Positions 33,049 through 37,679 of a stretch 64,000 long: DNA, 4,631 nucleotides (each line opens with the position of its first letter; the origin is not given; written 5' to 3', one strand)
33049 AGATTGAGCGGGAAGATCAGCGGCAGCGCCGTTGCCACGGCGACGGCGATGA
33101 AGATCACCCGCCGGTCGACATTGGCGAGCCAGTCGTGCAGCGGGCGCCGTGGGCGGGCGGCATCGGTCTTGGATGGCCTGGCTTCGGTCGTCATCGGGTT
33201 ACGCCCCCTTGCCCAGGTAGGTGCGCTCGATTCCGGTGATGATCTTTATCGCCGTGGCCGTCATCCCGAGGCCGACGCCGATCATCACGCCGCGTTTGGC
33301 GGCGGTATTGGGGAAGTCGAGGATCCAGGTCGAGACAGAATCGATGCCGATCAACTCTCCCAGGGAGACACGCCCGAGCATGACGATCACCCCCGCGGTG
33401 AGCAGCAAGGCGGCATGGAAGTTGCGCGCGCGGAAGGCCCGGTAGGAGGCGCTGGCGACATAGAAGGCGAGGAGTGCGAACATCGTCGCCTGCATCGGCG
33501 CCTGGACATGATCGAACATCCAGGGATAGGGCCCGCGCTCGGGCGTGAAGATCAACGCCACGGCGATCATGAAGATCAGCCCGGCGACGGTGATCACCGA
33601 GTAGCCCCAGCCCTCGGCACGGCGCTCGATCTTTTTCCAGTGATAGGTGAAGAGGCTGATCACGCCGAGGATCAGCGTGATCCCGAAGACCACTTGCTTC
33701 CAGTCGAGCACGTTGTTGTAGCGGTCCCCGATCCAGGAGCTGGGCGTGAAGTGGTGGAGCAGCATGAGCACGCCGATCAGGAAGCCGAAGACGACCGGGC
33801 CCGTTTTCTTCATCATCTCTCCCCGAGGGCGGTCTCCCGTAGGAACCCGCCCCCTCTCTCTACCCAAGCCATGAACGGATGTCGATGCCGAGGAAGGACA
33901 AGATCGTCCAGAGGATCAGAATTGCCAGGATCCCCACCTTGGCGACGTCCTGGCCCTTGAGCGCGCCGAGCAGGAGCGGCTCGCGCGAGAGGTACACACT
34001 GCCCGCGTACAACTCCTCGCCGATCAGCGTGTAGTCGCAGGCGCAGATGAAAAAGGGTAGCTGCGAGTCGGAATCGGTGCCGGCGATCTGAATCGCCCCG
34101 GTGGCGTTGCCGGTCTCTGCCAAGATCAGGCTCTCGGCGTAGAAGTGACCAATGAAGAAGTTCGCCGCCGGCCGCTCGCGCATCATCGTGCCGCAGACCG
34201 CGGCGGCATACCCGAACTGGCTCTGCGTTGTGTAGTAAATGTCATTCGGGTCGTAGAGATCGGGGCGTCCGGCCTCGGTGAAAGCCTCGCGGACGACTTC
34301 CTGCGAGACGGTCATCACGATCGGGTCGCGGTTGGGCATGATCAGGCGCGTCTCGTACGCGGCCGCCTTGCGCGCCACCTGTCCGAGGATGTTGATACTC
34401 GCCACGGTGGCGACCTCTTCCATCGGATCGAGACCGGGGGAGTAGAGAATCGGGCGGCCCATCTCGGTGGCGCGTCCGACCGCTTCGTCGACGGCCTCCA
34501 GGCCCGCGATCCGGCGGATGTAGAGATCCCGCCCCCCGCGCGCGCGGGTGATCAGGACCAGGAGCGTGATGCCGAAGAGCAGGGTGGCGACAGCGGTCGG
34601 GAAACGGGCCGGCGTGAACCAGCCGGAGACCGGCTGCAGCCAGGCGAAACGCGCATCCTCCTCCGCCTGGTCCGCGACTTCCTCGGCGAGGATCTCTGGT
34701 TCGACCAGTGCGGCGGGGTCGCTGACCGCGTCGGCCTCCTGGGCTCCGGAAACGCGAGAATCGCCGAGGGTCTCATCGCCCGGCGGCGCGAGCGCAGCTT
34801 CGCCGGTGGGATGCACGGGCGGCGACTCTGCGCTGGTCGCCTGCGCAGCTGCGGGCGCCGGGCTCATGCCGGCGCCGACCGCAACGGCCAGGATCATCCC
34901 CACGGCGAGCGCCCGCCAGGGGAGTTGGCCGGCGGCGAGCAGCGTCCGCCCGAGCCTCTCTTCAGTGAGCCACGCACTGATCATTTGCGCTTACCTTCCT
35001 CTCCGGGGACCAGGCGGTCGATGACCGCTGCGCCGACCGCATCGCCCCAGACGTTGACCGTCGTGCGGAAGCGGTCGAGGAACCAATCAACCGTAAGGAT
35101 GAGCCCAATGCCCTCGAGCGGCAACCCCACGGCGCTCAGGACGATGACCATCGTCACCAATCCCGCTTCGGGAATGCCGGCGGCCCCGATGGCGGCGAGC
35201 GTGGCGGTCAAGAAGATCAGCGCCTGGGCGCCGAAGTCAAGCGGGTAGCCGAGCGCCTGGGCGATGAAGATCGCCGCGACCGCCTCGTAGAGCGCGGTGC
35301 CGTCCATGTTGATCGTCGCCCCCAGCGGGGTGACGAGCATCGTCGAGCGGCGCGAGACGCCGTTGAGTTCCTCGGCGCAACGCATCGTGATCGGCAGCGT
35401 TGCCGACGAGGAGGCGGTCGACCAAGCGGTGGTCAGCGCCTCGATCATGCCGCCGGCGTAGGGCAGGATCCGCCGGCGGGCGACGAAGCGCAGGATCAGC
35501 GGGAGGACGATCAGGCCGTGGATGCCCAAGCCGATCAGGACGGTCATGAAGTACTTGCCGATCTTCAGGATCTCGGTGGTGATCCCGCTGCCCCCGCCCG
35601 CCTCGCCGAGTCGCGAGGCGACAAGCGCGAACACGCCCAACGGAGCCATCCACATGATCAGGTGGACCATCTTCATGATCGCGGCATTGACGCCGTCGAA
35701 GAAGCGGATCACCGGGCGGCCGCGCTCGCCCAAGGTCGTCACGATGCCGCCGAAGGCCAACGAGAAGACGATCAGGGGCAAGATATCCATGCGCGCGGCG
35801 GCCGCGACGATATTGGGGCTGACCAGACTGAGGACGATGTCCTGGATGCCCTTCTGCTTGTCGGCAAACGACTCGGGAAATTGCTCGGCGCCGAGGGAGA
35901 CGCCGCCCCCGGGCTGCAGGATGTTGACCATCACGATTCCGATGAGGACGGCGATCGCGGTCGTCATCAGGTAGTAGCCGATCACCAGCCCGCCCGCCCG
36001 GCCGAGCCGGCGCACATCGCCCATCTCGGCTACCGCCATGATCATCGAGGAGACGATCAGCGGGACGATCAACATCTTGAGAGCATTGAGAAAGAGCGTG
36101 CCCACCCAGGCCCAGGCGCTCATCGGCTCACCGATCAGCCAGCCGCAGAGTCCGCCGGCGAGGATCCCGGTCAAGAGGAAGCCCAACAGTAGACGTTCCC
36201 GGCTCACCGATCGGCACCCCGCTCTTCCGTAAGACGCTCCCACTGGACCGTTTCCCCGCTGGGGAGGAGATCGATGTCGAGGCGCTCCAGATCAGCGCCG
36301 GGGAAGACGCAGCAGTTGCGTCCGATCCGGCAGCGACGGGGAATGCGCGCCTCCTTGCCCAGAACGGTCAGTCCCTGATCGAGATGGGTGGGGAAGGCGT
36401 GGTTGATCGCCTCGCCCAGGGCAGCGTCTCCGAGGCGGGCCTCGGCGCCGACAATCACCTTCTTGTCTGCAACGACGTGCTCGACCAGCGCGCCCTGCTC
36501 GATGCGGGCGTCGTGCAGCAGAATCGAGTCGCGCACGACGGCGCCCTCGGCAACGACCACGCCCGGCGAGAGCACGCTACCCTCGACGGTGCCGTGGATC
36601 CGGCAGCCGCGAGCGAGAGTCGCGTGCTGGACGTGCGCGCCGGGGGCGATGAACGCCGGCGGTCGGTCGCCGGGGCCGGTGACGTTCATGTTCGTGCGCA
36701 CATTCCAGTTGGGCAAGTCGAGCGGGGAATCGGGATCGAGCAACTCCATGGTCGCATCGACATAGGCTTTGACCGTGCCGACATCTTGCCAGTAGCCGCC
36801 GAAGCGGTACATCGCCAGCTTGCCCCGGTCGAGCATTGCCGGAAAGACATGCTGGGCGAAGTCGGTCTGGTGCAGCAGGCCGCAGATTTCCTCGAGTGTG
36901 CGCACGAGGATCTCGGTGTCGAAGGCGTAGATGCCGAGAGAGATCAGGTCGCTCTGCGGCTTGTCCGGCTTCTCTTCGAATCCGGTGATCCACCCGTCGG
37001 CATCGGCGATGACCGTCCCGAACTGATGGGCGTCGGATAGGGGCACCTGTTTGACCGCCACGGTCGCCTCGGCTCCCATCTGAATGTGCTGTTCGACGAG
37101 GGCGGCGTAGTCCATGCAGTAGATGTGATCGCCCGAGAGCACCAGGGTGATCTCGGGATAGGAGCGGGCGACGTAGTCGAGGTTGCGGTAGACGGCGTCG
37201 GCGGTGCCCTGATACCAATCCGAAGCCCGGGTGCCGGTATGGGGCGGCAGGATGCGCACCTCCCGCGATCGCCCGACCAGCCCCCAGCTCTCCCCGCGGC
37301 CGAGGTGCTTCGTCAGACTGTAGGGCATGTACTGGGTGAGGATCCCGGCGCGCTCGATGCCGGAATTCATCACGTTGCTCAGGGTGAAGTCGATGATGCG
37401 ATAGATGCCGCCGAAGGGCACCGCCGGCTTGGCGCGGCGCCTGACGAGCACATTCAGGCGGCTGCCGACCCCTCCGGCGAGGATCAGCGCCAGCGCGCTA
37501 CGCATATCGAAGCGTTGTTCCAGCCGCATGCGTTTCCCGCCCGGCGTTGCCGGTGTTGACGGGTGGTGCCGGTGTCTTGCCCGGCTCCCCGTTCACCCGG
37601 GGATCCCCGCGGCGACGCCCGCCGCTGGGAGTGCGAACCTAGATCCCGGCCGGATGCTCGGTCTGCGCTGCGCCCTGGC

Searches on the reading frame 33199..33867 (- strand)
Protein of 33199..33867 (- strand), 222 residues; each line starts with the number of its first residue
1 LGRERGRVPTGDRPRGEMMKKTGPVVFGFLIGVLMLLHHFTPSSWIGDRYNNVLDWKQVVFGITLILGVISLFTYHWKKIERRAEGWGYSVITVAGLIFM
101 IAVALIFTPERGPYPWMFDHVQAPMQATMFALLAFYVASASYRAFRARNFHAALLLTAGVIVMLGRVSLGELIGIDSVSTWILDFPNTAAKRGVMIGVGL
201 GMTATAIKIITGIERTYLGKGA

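Call 10: search_protein_families(library=pfam, proteins=[window:33199-33867:-], max_evalue=0.001)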
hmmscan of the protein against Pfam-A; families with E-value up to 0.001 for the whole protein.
window:33199-33867:- (222 aa): 2 families
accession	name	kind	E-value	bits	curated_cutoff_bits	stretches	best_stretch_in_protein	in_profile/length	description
PF07695.17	7TMR-DISM_7TM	-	0.00031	21.2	29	1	26-168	36-168/205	7TM diverse intracellular signalling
PF01757.29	Acyl_transf_3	-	0.0004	20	31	1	19-170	145-281/326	Acyltransferase domain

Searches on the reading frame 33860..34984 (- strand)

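Call 10: search_protein_families(library=pfam, proteins=[window:33860-34984:-], max_evalue=0.001)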
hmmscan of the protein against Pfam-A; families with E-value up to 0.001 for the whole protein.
window:33860-34984:- (374 aa): 1 family
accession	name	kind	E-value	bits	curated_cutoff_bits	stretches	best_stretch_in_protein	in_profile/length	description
PF20539.3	DUF6754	-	5.6e-114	380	27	1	120-368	3-251/257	Domain of unknown function (DUF6754)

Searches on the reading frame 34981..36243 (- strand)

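Call 10: search_protein_families(library=pfam, proteins=[window:34981-36243:-], max_evalue=0.001)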
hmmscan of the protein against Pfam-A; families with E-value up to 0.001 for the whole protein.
window:34981-36243:- (420 aa): 1 family
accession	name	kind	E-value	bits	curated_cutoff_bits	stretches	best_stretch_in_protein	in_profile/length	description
PF00375.23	SDF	-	5.3e-124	414.6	27.9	1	22-410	4-386/387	Sodium:dicarboxylate symporter family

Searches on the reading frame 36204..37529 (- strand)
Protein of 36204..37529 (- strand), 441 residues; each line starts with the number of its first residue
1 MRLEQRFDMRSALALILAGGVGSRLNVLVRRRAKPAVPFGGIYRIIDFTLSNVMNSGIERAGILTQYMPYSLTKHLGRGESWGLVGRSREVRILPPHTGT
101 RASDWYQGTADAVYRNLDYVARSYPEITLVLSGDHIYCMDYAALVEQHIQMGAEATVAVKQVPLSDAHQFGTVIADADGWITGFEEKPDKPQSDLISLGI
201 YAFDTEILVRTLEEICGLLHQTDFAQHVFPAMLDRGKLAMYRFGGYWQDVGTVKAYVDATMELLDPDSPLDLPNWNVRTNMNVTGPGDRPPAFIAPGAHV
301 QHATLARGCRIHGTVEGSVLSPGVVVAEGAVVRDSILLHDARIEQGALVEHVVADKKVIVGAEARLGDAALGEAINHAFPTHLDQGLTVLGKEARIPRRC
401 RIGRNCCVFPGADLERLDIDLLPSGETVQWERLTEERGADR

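Call 10: search_protein_families(library=pfam, proteins=[window:36204-37529:-], max_evalue=0.001)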
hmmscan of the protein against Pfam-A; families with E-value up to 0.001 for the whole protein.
window:36204-37529:- (441 aa): 7 families
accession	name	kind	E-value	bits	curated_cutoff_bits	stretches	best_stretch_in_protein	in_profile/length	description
PF00483.29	NTP_transferase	-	9.4e-57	192.8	21.2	1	14-264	2-243/245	Nucleotidyl transferase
PF24894.1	Hexapep_GlmU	-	2.5e-12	47.2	23.3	1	299-369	15-86/104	GlmU-like, C-terminal hexapeptide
PF25084.1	LbH_EIF2B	-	4e-07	30.4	54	1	294-365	30-104/105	EIF2B subunit epsilon LbH domain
PF25087.1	GMPPB_C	-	3.2e-06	27.2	39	1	305-373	13-79/110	GMPPB C-terminal domain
PF00132.30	Hexapep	-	9.8e-05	22.3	27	0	389-408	9-28/36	Bacterial transferase hexapeptide (six repeats)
PF12804.13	NTP_transf_3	-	0.00054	20.6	27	0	14-161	1-124/160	MobA-like NTP transferase domain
PF04519.19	Bactofilin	-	0.00056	20.5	27.9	1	304-366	14-76/98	Polymer-forming cytoskeletal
